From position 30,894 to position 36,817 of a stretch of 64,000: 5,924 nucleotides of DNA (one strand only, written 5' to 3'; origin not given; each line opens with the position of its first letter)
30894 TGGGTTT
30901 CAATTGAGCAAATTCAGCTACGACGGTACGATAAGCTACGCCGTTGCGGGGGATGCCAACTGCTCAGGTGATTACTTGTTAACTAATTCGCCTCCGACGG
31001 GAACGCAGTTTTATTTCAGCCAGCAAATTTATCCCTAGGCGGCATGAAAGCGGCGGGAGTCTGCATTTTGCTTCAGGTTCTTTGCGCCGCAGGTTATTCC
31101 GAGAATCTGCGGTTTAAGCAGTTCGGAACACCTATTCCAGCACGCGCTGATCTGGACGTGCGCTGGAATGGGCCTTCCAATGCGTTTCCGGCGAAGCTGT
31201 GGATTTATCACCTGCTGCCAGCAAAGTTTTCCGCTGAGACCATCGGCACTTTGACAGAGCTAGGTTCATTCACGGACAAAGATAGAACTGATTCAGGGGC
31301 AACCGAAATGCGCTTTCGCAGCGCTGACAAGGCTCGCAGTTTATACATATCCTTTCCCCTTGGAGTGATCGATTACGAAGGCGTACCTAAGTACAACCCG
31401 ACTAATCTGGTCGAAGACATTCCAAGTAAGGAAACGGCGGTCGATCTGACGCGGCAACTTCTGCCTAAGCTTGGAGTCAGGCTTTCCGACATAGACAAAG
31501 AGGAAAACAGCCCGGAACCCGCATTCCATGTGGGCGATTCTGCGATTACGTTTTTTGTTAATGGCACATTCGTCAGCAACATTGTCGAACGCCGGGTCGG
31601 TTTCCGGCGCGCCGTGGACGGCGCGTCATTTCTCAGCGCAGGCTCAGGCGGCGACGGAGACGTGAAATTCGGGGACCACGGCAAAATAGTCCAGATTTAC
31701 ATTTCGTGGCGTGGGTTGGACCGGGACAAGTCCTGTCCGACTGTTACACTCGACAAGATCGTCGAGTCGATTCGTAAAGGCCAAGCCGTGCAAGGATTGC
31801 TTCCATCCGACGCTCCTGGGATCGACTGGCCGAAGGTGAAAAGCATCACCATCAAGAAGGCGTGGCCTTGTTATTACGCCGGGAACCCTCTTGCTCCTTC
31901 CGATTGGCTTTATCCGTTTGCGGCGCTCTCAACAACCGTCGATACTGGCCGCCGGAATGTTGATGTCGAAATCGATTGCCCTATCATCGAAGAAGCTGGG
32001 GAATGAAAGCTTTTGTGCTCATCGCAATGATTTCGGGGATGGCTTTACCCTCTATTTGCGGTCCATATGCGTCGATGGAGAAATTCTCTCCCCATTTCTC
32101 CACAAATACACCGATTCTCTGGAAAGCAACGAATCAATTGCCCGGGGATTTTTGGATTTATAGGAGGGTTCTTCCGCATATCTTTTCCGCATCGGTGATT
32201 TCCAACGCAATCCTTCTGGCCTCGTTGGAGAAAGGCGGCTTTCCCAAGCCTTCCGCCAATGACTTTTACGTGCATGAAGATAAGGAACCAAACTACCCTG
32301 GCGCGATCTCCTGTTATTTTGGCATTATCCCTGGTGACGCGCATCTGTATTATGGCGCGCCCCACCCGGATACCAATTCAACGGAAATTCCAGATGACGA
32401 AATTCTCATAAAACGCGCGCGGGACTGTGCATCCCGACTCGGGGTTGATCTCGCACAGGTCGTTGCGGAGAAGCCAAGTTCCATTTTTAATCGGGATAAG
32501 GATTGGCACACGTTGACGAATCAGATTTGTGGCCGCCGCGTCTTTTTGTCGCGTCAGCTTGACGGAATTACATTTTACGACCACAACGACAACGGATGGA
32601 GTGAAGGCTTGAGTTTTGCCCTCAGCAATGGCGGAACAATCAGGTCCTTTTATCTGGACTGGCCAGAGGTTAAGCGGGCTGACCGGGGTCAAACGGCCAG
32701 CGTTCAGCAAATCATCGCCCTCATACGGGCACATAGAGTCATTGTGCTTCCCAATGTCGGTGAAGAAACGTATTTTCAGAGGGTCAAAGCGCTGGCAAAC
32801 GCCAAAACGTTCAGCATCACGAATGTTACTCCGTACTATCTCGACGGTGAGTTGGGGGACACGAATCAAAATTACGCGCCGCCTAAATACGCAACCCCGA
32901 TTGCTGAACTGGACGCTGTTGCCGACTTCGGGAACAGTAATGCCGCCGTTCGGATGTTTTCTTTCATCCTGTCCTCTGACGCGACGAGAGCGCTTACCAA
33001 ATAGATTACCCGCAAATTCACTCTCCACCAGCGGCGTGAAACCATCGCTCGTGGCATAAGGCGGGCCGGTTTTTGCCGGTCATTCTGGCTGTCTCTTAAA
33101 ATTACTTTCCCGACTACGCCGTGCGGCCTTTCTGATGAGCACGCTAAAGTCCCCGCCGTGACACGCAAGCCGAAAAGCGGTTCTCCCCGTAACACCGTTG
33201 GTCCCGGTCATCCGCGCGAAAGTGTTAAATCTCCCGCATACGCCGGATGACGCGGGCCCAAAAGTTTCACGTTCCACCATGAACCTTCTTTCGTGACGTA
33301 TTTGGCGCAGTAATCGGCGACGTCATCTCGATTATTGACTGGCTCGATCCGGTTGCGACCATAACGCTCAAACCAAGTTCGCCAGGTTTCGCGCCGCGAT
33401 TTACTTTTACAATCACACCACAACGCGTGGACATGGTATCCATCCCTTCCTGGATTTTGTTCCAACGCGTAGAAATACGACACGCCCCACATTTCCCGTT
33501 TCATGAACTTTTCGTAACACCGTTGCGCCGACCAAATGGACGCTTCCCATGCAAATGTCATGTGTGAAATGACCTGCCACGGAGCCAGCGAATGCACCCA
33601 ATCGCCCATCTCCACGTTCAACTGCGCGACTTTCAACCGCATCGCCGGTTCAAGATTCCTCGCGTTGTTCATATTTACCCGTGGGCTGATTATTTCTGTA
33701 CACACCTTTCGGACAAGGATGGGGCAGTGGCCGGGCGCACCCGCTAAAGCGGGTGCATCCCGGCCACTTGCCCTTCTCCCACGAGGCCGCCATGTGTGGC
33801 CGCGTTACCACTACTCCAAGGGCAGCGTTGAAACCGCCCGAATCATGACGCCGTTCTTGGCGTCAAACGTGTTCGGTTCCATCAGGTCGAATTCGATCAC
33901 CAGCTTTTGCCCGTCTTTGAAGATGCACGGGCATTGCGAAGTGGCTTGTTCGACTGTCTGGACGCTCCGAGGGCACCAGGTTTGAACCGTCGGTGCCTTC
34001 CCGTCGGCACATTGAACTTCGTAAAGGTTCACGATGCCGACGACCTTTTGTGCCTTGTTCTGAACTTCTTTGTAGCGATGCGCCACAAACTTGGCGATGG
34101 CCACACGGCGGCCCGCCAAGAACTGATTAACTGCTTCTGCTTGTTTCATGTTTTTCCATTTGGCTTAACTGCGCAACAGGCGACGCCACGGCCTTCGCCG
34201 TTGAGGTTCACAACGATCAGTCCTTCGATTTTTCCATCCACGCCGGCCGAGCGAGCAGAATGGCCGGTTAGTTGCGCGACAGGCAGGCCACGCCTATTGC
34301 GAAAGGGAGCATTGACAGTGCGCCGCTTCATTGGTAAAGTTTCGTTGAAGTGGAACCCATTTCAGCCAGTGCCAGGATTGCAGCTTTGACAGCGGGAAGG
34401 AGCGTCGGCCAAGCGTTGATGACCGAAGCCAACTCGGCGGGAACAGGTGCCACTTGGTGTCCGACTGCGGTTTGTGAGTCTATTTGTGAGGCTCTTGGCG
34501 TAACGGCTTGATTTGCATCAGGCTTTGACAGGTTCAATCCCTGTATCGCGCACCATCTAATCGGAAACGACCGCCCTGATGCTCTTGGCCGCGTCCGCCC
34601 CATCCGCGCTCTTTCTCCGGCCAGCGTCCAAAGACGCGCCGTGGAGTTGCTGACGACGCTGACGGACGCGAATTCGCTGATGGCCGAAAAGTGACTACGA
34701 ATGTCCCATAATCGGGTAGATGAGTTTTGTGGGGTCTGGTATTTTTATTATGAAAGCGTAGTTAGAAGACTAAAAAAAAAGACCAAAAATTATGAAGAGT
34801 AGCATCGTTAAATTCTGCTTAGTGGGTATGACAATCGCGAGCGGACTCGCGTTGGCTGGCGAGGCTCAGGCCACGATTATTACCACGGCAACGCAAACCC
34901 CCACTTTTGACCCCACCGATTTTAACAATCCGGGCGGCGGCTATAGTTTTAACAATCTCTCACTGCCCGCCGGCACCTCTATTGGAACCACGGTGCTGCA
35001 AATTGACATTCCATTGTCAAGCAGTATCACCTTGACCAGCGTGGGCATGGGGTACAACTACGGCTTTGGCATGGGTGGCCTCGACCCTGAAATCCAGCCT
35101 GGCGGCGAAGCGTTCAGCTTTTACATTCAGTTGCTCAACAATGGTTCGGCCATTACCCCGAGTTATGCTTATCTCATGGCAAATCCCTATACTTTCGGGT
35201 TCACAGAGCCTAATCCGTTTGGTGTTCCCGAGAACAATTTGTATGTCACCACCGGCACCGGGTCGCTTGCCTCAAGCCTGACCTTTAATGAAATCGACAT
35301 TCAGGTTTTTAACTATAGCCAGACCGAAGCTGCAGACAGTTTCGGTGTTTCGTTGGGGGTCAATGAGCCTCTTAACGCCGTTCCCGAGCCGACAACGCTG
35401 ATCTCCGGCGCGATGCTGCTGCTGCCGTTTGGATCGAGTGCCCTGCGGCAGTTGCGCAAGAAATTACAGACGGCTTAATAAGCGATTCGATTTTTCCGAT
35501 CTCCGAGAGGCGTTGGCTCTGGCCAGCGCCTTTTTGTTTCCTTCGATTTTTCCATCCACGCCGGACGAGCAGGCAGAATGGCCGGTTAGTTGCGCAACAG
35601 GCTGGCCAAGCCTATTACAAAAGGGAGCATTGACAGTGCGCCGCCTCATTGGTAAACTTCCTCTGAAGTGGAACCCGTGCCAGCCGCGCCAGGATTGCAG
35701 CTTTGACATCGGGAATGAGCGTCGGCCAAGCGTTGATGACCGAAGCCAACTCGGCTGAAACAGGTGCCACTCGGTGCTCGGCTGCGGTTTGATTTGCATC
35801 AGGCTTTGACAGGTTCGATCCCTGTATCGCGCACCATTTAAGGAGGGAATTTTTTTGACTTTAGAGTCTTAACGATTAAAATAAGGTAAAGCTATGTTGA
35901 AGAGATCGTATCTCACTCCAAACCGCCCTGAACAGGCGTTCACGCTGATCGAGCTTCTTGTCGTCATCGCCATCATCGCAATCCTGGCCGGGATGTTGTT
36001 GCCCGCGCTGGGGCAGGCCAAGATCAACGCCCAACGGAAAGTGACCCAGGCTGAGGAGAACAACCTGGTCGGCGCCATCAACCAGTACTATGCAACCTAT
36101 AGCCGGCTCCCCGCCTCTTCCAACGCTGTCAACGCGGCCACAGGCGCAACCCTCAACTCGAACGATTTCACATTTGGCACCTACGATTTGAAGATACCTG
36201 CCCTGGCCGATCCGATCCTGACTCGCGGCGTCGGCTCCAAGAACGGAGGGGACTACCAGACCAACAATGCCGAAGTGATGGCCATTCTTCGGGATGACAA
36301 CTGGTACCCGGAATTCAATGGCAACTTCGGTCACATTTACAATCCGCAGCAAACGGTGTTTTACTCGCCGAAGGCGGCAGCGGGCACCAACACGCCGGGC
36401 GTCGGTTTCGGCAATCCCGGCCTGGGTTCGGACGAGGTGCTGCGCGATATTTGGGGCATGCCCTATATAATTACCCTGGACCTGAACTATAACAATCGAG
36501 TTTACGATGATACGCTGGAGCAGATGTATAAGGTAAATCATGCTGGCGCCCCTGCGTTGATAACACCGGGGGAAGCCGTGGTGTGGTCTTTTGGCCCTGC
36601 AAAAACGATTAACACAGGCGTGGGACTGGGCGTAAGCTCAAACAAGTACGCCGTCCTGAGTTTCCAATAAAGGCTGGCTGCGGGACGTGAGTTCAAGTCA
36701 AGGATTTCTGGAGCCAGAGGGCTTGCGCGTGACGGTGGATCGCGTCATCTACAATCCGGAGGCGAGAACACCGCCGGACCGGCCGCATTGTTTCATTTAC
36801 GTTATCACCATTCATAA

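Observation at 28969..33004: Mobile-element cargo: a three-gene operon of uncharacterised secreted proteins, one with a clan-CD-like peptidase signature and two paralogous partners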

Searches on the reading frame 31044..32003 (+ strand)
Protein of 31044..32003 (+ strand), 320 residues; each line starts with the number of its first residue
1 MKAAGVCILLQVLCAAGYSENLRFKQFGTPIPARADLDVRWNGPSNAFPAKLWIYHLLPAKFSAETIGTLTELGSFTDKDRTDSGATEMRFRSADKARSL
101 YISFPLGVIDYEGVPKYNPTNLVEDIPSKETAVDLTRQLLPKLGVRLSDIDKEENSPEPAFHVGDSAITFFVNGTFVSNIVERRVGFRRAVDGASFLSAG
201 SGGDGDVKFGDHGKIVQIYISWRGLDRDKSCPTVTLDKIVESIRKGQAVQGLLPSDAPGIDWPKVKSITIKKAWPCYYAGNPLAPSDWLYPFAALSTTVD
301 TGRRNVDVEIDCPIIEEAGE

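Call 3: search_protein_families(library=pfam, proteins=[window:31044-32003:+], max_evalue=1)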
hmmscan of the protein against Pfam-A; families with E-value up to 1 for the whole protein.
window:31044-32003:+ (320 aa): 0 families

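Call 4: search_protein_families(library=ncbifam, proteins=[window:31044-32003:+], max_evalue=1)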
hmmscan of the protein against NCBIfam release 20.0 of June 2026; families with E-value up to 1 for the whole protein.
window:31044-32003:+ (320 aa): 0 families

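Call 22: find_homologous_proteins(query=window:31044-32003:+, max_evalue=0.001)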
Query window:31044-32003:+ (320 aa): 116 proteins with E <= 0.001 among 1549 candidates.
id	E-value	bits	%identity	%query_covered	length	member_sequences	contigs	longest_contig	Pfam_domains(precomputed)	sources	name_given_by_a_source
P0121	5.0e-216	734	100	100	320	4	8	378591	-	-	-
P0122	2.6e-148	512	69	100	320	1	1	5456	-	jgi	-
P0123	9.9e-142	490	65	100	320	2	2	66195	-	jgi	jgi:hypothetical protein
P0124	7.0e-135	468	65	99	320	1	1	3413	-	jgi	jgi:hypothetical protein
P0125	1.8e-130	453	64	95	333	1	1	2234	-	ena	-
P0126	1.6e-128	447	61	100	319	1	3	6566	-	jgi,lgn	jgi:hypothetical protein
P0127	4.4e-125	435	61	99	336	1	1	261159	-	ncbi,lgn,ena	-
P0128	9.8e-121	421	58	99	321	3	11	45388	-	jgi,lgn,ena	jgi:hypothetical protein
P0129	4.1e-118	412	56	99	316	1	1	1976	-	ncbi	-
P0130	2.0e-117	410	56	99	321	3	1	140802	-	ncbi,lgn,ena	-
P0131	8.0e-117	408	57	99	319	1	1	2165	-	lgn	-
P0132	1.6e-113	397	54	99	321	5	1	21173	-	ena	-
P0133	2.0e-108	381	52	99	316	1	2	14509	-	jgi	jgi:hypothetical protein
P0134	2.0e-105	371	51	99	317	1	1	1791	-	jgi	jgi:hypothetical protein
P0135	2.4e-105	370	52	99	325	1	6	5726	-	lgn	-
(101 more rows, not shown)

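Call 37: predict_structure(alignment_id=A2)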
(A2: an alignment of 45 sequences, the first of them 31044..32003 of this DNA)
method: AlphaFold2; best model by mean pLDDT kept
length: 320 residues; sequences in the alignment: 45
mean_pLDDT: 90.5   pTM: 0.84
mean pLDDT of the five models: 90.5, 90.3, 89.5, 88.7, 88.5
residues with pLDDT >= 90: 243; 70-90: 54; 50-70: 17; < 50: 6
segments of 3 or more residues with pLDDT < 50: 17-20
pLDDT, mean of each block of 10 residues (from residue 1): 72 54 71 96 83 95 95 95 90 96 96 88 94 98 97 94 95 91 97 91 95 96 96 94 94 87 97 93 90 95 95 76
secondary structure, 60 per line:
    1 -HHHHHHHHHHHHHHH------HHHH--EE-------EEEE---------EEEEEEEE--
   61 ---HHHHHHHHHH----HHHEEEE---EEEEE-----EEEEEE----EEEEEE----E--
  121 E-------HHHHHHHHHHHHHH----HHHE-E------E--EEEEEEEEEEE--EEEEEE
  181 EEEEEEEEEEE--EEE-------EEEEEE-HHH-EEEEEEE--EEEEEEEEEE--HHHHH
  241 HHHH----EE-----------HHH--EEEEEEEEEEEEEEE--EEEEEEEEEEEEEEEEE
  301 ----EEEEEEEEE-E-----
elements in order: H2-16 H23-26 E38-41 E51-58 H64-73 E81-84 E88-92 E98-103 E108-113 H129-142 E162-172 E175-191 E194-196 E204-209 E215-221 E224-233 H236-244 E267-281 E284-300 E305-313

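Call 41: fold_search(model_id=the predicted structure, library=pdb)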
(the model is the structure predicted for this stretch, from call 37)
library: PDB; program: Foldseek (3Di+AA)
matches with E <= 10: 900; with E <= 0.001: 13
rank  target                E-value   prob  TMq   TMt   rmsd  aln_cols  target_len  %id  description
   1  5coz                  8.0e-07  1.00  0.45  0.42   9.1       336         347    9  Crystal structure of an uncharacterized protein (EUBREC_2869) from Eubacterium rectale ATCC 33656 at 1.45 A resolution (released 2015-08-05)
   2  2o3o_C                4.4e-06  1.00  0.43  0.55   9.2       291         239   12  Crystal Structure of the sensor histidine kinase regulator YycI from Bacillus subtitlis (released 2007-04-10)
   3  2o3o_E                4.6e-06  1.00  0.42  0.54   9.3       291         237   11  Crystal Structure of the sensor histidine kinase regulator YycI from Bacillus subtitlis (released 2007-04-10)
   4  2o3o_J                1.6e-05  1.00  0.42  0.54   8.7       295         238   12  Crystal Structure of the sensor histidine kinase regulator YycI from Bacillus subtitlis (released 2007-04-10)
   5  2o3o_F                1.7e-05  1.00  0.44  0.55   8.6       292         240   11  Crystal Structure of the sensor histidine kinase regulator YycI from Bacillus subtitlis (released 2007-04-10)
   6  2o3o_I                1.8e-05  1.00  0.41  0.52   8.0       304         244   12  Crystal Structure of the sensor histidine kinase regulator YycI from Bacillus subtitlis (released 2007-04-10)
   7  2o3o_B                1.9e-05  1.00  0.43  0.55   8.1       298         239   12  Crystal Structure of the sensor histidine kinase regulator YycI from Bacillus subtitlis (released 2007-04-10)
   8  9a5d_B                1.9e-05  1.00  0.39  0.29   9.6       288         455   11  Integrative model of WALK-YYCH by crosslinking MS and deep learning (released 2024-09-18)
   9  2o3o_G                2.4e-05  1.00  0.44  0.57   9.0       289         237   12  Crystal Structure of the sensor histidine kinase regulator YycI from Bacillus subtitlis (released 2007-04-10)
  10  2o3o_K                3.0e-05  1.00  0.38  0.49   9.6       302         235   12  Crystal Structure of the sensor histidine kinase regulator YycI from Bacillus subtitlis (released 2007-04-10)
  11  2o3o_A                3.1e-05  1.00  0.44  0.56   8.1       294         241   12  Crystal Structure of the sensor histidine kinase regulator YycI from Bacillus subtitlis (released 2007-04-10)
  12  2o3o_L                3.3e-05  1.00  0.41  0.53   8.7       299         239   13  Crystal Structure of the sensor histidine kinase regulator YycI from Bacillus subtitlis (released 2007-04-10)
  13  2o3o_D                3.5e-05  1.00  0.41  0.52   9.1       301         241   12  Crystal Structure of the sensor histidine kinase regulator YycI from Bacillus subtitlis (released 2007-04-10)
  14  2oa9_B                4.1e-03  0.21  0.09  0.12  20.6       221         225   10  Restriction endonuclease MvaI in the absence of DNA (released 2007-02-20)
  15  2oa9_A                1.0e-02  0.13  0.09  0.11  20.7       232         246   11  Restriction endonuclease MvaI in the absence of DNA (released 2007-02-20)
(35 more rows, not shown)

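Call 53: search_protein_families(library=phrogs, proteins=[window:31044-32003:+], max_evalue=0.01)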
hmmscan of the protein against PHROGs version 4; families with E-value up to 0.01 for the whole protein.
window:31044-32003:+ (320 aa): 0 families

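Call 73: search_protein_families(library=pfam, alignment_id=A2, max_evalue=10)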
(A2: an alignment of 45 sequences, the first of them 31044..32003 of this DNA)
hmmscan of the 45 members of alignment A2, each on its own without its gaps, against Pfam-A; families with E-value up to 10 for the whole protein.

A. member 1, window:31044-32003:+ (320 aa): 0 families

B. families by the number of members that match (of 45 scanned): 6 families
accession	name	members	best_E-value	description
PF04591.17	DUF596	1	0.051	Protein of unknown function, DUF596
PF12983.12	DUF3867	1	0.067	Protein of unknown function (DUF3867)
PF17677.7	Glyco_hydro38C2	1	0.17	Glycosyl hydrolases family 38 C-terminal beta sandwich domain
PF12488.13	DUF3704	1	0.18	Protein of unknown function (DUF3704)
PF18216.6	N_formyltrans_C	1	0.19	N-formyltransferase dimerization C-terminal domain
PF07647.24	SAM_2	1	0.24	SAM domain (Sterile alpha motif)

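Call 74: search_solved_structures(query=A2, max_evalue=10, show_alignments=2)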
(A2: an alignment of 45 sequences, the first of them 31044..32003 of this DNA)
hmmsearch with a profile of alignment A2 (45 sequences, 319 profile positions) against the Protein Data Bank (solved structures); distinct sequences matched with E-value up to 10: 1.
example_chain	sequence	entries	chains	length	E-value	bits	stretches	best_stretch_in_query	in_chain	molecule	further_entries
7y62_A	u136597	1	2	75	0.39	12.8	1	21-44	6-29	Transcription factor EB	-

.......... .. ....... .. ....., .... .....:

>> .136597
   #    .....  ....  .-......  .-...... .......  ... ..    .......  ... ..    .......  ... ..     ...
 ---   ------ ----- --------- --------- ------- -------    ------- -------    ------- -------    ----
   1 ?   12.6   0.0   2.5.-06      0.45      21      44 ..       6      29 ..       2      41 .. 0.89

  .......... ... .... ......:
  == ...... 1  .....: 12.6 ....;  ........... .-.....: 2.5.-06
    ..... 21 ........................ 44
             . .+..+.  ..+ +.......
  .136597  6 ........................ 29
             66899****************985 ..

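Call 83: find_encoding_contigs(protein=P0121, flank=10000, max_places=6)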
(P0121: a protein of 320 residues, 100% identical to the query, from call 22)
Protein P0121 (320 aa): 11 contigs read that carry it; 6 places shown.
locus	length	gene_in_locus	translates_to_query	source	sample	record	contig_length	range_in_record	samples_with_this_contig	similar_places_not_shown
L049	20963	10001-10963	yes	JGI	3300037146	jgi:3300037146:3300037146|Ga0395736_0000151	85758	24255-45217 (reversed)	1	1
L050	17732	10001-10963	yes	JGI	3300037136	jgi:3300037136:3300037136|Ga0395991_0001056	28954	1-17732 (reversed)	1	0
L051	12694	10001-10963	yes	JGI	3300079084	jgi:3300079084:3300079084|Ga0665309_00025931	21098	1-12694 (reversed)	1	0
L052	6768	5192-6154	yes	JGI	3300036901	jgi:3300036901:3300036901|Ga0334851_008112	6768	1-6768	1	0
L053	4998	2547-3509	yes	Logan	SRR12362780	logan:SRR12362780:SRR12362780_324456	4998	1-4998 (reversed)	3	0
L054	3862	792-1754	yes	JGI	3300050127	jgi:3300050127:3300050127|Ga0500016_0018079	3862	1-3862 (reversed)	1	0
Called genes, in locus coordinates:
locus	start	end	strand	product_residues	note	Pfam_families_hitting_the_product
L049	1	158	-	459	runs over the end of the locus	PF01408:GFO_IDH_MocA, PF02894:GFO_IDH_MocA_C, PF22725:GFO_IDH_MocA_C3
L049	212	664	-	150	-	-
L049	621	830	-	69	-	-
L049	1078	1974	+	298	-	PF13714:PEP_mutase, PF00463:ICL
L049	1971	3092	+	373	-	PF00285:Citrate_synt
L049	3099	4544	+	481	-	PF03972:MmgE_PrpD_N, PF19305:MmgE_PrpD_C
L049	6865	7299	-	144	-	-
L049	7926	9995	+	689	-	PF13860:FlgD_ig (faint), PF17957:Big_7, PF19872:DUF6345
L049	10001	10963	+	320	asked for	-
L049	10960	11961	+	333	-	-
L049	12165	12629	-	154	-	PF23343:REP_ORF2-G2P (weak)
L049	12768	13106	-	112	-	-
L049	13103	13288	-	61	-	-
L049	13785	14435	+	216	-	-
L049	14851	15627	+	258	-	PF07963:N_methyl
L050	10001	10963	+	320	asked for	-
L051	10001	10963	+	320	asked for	-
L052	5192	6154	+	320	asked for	-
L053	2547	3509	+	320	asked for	-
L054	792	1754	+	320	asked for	-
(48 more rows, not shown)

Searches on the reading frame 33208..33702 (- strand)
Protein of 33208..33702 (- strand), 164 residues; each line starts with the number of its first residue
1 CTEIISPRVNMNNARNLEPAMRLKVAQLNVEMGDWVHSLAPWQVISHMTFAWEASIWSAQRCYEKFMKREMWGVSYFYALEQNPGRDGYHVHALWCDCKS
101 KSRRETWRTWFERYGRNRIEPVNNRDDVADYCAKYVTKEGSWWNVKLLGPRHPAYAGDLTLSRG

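Call 26: search_protein_families(library=pfam, proteins=[window:33208-33702:-], max_evalue=0.01)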
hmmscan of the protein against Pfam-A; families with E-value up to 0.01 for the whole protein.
window:33208-33702:- (164 aa): 1 family
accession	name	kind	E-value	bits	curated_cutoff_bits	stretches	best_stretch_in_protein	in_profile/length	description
PF23343.2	REP_ORF2-G2P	-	1.4e-06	28.9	27.8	1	61-139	24-98/99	Replication-associated protein ORF2/G2P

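Call 53: search_protein_families(library=phrogs, proteins=[window:33208-33702:-], max_evalue=0.01)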
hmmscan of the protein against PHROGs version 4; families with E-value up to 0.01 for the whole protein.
window:33208-33702:- (164 aa): 2 families
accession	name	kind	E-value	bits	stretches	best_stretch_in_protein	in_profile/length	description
phrog_10883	-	unknown function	3e-05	24.7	1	65-149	81-169/194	-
phrog_30919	-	unknown function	0.0039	17.5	1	73-138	54-118/235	-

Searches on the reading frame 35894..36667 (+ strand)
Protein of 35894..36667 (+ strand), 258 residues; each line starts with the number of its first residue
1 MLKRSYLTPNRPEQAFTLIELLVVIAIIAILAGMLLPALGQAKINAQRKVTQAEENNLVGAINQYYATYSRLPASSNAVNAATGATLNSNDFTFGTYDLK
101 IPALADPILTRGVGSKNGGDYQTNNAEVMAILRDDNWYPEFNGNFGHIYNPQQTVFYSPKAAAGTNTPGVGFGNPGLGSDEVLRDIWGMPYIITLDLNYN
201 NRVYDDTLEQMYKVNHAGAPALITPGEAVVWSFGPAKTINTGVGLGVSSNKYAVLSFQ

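Call 26: search_protein_families(library=pfam, proteins=[window:35894-36667:+], max_evalue=0.01)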
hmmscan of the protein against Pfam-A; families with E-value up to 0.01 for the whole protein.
window:35894-36667:+ (258 aa): 1 family
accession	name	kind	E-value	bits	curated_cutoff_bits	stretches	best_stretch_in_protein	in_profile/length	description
PF07963.17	N_methyl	-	6.2e-09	35.5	21.2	1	11-36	2-27/27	Prokaryotic N-terminal methylation motif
